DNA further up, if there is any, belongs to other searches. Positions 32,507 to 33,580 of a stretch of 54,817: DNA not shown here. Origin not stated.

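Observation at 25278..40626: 14-gene operon coupling an Opp/Dpp-type ABC importer to a bai-/equol-like reductive enzyme set: candidate undescribed small-molecule reduction/dehydration pathway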

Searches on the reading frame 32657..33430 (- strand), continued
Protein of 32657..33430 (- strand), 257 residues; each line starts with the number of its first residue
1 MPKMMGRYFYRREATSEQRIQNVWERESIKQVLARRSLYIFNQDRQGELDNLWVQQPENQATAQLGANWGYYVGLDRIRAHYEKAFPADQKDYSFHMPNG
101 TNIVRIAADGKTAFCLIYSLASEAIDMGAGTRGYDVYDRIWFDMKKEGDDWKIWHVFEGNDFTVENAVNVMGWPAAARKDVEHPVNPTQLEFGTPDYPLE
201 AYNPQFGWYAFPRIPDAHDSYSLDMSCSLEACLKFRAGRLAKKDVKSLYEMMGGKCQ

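Call 34: search_solved_structures(query=A1, max_evalue=10, show_alignments=4)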
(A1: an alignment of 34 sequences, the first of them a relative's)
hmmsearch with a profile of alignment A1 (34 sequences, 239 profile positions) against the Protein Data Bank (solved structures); distinct sequences matched with E-value up to 10: 4.
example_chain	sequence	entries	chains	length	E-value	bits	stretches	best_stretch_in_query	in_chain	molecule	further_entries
8abv_A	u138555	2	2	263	2.4e-05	27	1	63-157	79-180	SnoaL-like domain-containing protein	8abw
8abt_A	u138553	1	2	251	0.00016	24.3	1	63-161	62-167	SnoaL-like domain-containing protein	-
8abu_A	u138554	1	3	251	0.00057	22.5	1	64-161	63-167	SnoaL-like domain-containing protein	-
2rfr_A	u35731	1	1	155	0.53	12.8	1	11-51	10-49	Uncharacterized protein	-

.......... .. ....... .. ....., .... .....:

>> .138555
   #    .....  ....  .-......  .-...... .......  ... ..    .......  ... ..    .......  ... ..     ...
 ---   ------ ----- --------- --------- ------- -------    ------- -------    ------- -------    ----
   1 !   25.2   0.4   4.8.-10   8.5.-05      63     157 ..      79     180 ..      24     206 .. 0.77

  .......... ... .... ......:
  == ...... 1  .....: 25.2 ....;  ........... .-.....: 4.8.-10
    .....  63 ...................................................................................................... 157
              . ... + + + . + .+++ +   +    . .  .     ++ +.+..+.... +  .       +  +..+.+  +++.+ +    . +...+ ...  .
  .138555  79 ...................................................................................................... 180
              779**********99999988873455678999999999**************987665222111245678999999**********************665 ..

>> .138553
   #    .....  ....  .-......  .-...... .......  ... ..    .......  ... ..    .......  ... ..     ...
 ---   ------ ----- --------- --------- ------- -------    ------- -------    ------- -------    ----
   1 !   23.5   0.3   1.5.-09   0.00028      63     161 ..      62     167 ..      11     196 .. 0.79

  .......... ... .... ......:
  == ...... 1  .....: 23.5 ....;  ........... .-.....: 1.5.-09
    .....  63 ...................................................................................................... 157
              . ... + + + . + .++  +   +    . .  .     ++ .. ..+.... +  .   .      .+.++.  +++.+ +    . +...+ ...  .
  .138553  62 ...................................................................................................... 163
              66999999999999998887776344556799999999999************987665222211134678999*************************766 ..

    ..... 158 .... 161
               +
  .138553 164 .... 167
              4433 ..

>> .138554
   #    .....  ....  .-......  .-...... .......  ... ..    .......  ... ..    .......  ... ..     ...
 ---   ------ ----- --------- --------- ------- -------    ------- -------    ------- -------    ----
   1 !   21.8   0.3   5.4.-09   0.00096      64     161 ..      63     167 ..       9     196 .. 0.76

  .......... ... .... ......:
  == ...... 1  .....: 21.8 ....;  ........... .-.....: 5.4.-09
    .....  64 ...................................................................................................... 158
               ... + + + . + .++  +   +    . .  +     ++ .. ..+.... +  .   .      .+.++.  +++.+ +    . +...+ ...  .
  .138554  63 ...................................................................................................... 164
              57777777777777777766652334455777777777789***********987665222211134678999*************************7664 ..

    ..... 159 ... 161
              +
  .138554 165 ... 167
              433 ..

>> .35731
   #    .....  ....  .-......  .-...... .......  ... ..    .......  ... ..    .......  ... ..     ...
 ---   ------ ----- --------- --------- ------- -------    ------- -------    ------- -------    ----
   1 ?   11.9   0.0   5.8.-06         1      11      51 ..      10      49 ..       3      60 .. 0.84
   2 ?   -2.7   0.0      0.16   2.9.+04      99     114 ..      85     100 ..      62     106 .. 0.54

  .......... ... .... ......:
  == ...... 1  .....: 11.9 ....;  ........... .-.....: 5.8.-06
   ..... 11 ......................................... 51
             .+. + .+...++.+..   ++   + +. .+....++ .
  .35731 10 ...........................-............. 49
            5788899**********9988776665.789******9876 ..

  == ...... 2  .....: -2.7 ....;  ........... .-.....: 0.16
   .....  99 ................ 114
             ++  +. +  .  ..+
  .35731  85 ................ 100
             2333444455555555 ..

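Call 42: find_encoding_contigs(protein=P0001, flank=1000, max_places=4)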
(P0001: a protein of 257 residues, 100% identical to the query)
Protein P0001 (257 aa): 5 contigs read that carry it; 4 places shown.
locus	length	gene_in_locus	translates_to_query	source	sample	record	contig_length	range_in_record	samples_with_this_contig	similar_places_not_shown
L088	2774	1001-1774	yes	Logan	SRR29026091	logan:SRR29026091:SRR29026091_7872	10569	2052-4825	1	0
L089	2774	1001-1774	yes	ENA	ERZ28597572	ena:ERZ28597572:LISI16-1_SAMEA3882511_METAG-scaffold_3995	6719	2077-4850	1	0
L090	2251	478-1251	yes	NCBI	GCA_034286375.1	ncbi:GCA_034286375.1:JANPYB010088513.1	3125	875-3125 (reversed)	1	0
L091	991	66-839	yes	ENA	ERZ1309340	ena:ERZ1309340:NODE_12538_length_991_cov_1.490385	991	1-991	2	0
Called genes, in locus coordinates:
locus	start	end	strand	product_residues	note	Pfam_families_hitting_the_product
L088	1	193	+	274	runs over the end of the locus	-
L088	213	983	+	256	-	-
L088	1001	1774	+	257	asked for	PF13577:SnoaL_4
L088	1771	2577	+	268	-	-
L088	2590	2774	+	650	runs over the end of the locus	PF00724:Oxidored_FMN, PF00890:FAD_binding_2 (weak), PF01134:GIDA (faint), PF07992:Pyr_redox_2, PF12831:FAD_oxidored, PF13738:Pyr_redox_3, PF00070:Pyr_redox, PF01266:DAO (weak), +2 more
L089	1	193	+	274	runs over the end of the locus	-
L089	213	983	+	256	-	-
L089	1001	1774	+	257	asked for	PF13577:SnoaL_4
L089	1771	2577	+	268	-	-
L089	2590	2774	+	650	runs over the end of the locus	PF00724:Oxidored_FMN, PF00890:FAD_binding_2 (weak), PF01134:GIDA (faint), PF07992:Pyr_redox_2, PF12831:FAD_oxidored, PF13738:Pyr_redox_3, PF00070:Pyr_redox, PF01266:DAO (weak), +2 more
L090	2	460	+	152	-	?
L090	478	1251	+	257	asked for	PF13577:SnoaL_4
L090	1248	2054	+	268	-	-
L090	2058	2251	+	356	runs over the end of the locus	?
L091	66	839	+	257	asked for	PF13577:SnoaL_4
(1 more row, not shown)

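Call 45: list_cluster_members(proteins=[P0001, P0016, P0026, P0037, P0007, P0066, P0073, P0059, P0060, P0038])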
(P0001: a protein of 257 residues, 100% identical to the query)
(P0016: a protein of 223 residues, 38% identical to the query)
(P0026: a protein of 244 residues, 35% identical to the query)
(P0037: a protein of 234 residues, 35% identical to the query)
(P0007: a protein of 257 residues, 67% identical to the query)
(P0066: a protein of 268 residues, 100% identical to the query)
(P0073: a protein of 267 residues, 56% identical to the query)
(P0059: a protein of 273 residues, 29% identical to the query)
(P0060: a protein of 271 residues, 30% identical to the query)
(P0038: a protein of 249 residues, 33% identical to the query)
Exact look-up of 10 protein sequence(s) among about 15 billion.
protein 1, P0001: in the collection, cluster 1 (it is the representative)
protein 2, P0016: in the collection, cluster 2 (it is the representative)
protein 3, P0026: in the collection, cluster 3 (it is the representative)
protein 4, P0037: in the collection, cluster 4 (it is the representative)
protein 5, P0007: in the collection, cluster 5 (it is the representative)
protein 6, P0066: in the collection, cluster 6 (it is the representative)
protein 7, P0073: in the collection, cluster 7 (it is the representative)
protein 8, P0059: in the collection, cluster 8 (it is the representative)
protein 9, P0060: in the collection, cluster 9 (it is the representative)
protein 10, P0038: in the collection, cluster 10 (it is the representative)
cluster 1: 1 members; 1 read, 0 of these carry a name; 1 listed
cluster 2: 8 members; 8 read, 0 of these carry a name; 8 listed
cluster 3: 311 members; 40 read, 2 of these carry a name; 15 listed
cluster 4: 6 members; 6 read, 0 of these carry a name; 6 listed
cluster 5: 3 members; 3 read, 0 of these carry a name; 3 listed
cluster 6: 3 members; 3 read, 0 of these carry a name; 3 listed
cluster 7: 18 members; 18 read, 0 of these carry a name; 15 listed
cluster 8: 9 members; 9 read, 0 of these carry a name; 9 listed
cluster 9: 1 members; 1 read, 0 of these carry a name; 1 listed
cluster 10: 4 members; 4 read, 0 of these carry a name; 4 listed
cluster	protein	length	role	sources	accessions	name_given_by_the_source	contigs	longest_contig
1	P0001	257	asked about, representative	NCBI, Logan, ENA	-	-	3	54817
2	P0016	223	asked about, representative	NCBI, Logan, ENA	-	-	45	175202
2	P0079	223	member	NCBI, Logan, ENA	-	-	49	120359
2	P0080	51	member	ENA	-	-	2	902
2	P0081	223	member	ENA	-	-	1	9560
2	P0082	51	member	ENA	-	-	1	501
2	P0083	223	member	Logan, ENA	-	-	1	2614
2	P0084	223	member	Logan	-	-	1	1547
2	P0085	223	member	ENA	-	-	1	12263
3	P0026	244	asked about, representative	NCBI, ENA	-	-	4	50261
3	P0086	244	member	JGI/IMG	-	hypothetical protein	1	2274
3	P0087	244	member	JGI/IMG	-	hypothetical protein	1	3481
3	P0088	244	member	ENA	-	-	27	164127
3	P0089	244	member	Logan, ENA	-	-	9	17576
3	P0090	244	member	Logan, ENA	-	-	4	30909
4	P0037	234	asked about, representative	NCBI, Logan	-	-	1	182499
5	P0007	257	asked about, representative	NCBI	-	-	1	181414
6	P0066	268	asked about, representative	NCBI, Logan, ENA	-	-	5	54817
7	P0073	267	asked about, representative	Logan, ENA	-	-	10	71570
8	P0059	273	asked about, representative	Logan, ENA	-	-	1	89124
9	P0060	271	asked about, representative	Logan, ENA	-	-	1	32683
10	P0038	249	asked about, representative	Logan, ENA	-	-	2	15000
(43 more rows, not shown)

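Call 57: search_protein_representatives(alignment_id=A1)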
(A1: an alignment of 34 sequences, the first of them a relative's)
Query: 34 sequences, 239 profile positions. Proteins with E-value up to 0.001 (for the whole library): 1121; up to 1e-10: 676; up to 1e-30: 134. The best 150 are listed.
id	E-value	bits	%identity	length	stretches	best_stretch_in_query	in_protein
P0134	6.7e-115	398.8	-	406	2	3-235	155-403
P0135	1.9e-112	390.8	-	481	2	10-236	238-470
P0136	3.4e-107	373.6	-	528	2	11-233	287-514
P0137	1.2e-99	348.9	-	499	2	12-237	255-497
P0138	2.4e-97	341.3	-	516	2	6-228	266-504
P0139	4.8e-92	324.0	-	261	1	4-235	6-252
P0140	1.3e-85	302.9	-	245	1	3-234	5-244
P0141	2.4e-85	302.0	-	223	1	4-234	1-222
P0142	4.3e-85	301.2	-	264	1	8-236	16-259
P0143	8.4e-85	300.3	-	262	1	2-233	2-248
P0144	4.7e-84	297.8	-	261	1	3-234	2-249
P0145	3.3e-82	291.8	-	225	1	7-235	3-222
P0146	5.4e-81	287.8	-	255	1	7-236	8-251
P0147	1.7e-78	279.7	-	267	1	2-235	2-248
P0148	5.1e-78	278.1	-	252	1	6-235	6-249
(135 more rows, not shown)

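Call 65: find_encoding_contigs(protein=P0059, flank=9000, max_places=2)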
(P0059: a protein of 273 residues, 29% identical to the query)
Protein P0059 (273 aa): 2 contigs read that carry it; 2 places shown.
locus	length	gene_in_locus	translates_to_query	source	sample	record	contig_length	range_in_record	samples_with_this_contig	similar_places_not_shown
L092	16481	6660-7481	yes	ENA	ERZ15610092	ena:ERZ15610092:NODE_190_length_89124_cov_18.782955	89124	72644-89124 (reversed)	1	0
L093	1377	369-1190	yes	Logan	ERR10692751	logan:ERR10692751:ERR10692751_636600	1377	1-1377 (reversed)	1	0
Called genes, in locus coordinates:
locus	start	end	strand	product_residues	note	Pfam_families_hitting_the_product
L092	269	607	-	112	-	PF11969:DcpS_C, PF01230:HIT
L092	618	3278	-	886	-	PF01411:tRNA-synt_2c, PF07973:tRNA_SAD, PF02272:DHHA1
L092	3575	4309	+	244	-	PF04239:DUF421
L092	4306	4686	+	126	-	-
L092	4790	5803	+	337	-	PF00126:HTH_1, PF03466:LysR_substrate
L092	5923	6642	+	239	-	-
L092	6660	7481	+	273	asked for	-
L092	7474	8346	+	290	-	-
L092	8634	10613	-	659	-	PF00724:Oxidored_FMN, PF00890:FAD_binding_2 (weak), PF03486:HI0933_like (weak), PF07992:Pyr_redox_2, PF12831:FAD_oxidored, PF13450:NAD_binding_8, PF00070:Pyr_redox, PF01266:DAO, +7 more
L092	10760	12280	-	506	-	PF00089:Trypsin, PF13365:Trypsin_2, PF00595:PDZ, PF13180:PDZ_2, PF17820:PDZ_6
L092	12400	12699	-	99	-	-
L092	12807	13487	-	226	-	PF00574:CLP_protease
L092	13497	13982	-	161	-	-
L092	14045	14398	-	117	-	PF02452:PemK_toxin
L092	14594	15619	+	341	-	PF07451:SpoVAD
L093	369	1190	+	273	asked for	-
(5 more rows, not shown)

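Call 66: find_encoding_contigs(protein=P0037, flank=9000, max_places=2)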
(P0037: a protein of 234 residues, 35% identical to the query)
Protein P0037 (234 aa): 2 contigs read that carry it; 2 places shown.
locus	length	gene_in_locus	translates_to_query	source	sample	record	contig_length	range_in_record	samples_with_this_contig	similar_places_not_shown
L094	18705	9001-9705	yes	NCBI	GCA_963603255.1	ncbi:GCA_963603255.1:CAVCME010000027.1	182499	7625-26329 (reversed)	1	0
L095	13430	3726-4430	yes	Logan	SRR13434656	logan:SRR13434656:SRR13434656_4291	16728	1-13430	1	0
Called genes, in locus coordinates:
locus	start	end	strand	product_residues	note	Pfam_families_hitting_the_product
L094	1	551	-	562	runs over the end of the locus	PF24696:UGSC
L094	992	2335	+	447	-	PF07690:MFS_1, PF13347:MFS_2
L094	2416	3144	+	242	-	PF00753:Lactamase_B, PF12706:Lactamase_B_2 (weak)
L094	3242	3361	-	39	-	-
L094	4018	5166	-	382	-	PF14659:Phage_int_SAM_3, PF22022:Phage_int_M (faint), PF00589:Phage_integrase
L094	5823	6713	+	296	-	PF00126:HTH_1, PF03466:LysR_substrate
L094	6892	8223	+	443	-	PF02447:GntP_permease, PF03600:CitMHS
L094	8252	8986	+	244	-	PF13577:SnoaL_4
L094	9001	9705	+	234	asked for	PF13577:SnoaL_4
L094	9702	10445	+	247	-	PF13577:SnoaL_4 (weak)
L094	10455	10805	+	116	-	-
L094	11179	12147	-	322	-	PF00126:HTH_1, PF03466:LysR_substrate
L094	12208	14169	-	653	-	PF00724:Oxidored_FMN, PF00890:FAD_binding_2 (weak), PF01266:DAO (weak), PF07992:Pyr_redox_2, PF12831:FAD_oxidored (weak), PF13450:NAD_binding_8, PF13738:Pyr_redox_3, PF00070:Pyr_redox, +6 more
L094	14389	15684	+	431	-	PF07690:MFS_1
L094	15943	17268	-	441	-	PF07690:MFS_1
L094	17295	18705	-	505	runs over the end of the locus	PF00070:Pyr_redox (faint), PF00890:FAD_binding_2, PF01266:DAO, PF01494:FAD_binding_3 (weak), PF03486:HI0933_like (weak), PF07992:Pyr_redox_2 (faint), PF12831:FAD_oxidored, PF13450:NAD_binding_8 (faint)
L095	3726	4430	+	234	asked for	PF13577:SnoaL_4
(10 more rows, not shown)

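Call 72: search_protein_families(library=pfam, proteins=[L003:11539-12171:+, L094:10455-10805:+], max_evalue=0.1)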
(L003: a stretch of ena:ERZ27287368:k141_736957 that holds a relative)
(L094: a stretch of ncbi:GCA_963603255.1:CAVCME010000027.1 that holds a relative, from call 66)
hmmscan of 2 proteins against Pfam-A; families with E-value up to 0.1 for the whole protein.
L003:11539-12171:+ (210 aa): 1 family
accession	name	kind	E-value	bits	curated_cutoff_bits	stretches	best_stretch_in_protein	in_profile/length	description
PF00491.26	Arginase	-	0.099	12.5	22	0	36-72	70-107/280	Arginase family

L094:10455-10805:+ (116 aa): 0 families
